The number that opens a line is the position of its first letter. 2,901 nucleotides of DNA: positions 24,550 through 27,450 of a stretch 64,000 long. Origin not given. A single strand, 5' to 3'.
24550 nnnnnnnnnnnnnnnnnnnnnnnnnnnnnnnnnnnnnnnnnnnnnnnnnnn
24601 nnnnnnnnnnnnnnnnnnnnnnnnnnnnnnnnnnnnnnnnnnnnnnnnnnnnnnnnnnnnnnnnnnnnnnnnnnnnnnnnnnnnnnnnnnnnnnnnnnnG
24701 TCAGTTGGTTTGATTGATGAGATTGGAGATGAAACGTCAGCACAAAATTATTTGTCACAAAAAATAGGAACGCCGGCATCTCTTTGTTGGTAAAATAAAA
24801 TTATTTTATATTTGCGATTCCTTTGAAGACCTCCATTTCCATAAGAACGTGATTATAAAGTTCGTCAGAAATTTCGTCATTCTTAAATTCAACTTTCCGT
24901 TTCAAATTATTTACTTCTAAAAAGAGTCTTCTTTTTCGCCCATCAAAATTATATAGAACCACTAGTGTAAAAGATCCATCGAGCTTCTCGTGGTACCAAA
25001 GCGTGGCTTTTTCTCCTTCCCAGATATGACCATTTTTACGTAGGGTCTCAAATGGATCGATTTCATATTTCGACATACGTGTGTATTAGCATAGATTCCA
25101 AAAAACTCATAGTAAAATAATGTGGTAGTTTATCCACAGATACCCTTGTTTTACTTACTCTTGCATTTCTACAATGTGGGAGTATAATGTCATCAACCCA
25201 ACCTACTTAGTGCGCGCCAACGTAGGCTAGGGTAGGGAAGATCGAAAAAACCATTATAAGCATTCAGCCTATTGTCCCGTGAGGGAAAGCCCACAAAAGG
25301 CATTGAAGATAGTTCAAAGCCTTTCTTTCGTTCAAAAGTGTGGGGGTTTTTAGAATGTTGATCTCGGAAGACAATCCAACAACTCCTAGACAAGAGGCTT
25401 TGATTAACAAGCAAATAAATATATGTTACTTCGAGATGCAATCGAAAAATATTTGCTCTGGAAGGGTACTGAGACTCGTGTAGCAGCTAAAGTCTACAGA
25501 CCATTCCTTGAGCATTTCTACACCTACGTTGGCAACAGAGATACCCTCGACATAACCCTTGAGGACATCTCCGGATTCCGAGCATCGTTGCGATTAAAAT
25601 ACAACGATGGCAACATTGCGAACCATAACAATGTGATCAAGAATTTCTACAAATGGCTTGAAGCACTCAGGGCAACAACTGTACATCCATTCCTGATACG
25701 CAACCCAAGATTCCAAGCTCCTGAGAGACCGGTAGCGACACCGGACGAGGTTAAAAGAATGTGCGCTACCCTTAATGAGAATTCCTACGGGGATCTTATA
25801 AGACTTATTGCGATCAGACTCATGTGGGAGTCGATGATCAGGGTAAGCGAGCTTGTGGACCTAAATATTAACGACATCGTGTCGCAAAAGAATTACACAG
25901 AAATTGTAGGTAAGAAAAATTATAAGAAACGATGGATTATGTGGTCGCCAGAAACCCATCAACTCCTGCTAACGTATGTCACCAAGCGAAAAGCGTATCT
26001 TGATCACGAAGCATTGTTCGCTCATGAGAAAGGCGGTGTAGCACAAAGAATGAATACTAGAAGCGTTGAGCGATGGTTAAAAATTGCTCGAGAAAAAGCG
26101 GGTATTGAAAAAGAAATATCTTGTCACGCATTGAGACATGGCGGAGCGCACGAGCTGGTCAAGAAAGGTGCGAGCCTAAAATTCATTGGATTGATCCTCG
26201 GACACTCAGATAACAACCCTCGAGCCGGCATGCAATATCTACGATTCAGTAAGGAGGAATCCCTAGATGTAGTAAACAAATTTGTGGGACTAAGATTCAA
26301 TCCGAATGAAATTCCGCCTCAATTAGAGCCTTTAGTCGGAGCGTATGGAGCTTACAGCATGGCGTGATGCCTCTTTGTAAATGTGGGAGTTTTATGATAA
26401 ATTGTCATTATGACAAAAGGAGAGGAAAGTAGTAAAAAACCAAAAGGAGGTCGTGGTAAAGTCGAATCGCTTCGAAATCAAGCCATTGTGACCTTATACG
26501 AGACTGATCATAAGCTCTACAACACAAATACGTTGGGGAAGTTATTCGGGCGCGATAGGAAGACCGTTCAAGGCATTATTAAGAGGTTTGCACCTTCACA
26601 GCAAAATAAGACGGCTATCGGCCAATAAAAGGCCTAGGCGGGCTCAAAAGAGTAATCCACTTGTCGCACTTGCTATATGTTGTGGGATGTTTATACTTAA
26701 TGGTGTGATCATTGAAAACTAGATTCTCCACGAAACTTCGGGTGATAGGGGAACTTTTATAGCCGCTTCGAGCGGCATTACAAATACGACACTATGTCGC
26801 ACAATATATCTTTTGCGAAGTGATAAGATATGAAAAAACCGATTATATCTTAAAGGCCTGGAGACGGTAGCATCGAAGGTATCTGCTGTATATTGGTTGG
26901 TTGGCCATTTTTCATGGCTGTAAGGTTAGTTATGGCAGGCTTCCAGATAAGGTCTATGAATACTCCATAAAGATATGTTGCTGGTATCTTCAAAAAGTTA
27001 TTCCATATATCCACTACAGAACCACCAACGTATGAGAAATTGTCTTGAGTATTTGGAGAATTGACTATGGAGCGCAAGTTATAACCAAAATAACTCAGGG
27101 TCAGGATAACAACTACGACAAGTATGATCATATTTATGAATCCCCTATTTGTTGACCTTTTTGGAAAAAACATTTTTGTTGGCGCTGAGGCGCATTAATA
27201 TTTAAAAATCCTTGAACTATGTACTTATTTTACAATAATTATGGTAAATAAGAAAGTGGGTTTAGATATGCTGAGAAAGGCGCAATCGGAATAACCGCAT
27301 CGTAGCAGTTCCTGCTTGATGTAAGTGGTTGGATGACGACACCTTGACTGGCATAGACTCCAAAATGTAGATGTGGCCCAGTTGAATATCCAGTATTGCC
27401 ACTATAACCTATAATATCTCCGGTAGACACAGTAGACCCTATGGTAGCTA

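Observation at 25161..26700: Four copies of a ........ motif embedded in promoter-like spacers around the int/xis module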

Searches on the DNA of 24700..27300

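Call 9: search_rna_families(source=window, start=24700, end=27300, threshold=evalue, max_evalue=10, show_alignments=3)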
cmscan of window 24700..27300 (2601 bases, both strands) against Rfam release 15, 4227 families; matches with E-value up to 10: 3.
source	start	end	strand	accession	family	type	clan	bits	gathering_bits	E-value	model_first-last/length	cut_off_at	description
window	25413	25457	-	RF04349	Plastid-rps18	Cis-reg;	-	22.6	60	4.7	1-57/57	no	Plastid-rps18 3UTR RNA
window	26238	26313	-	RF03653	mir-971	Gene; miRNA;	-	16.2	53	10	1-77/77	no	mir-971 microRNA precursor family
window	24842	24885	-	RF00221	SNORD43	Gene; snRNA; snoRNA; CD-box;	CL00059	16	45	8.5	1-64/64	no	Small nucleolar RNA SNORD43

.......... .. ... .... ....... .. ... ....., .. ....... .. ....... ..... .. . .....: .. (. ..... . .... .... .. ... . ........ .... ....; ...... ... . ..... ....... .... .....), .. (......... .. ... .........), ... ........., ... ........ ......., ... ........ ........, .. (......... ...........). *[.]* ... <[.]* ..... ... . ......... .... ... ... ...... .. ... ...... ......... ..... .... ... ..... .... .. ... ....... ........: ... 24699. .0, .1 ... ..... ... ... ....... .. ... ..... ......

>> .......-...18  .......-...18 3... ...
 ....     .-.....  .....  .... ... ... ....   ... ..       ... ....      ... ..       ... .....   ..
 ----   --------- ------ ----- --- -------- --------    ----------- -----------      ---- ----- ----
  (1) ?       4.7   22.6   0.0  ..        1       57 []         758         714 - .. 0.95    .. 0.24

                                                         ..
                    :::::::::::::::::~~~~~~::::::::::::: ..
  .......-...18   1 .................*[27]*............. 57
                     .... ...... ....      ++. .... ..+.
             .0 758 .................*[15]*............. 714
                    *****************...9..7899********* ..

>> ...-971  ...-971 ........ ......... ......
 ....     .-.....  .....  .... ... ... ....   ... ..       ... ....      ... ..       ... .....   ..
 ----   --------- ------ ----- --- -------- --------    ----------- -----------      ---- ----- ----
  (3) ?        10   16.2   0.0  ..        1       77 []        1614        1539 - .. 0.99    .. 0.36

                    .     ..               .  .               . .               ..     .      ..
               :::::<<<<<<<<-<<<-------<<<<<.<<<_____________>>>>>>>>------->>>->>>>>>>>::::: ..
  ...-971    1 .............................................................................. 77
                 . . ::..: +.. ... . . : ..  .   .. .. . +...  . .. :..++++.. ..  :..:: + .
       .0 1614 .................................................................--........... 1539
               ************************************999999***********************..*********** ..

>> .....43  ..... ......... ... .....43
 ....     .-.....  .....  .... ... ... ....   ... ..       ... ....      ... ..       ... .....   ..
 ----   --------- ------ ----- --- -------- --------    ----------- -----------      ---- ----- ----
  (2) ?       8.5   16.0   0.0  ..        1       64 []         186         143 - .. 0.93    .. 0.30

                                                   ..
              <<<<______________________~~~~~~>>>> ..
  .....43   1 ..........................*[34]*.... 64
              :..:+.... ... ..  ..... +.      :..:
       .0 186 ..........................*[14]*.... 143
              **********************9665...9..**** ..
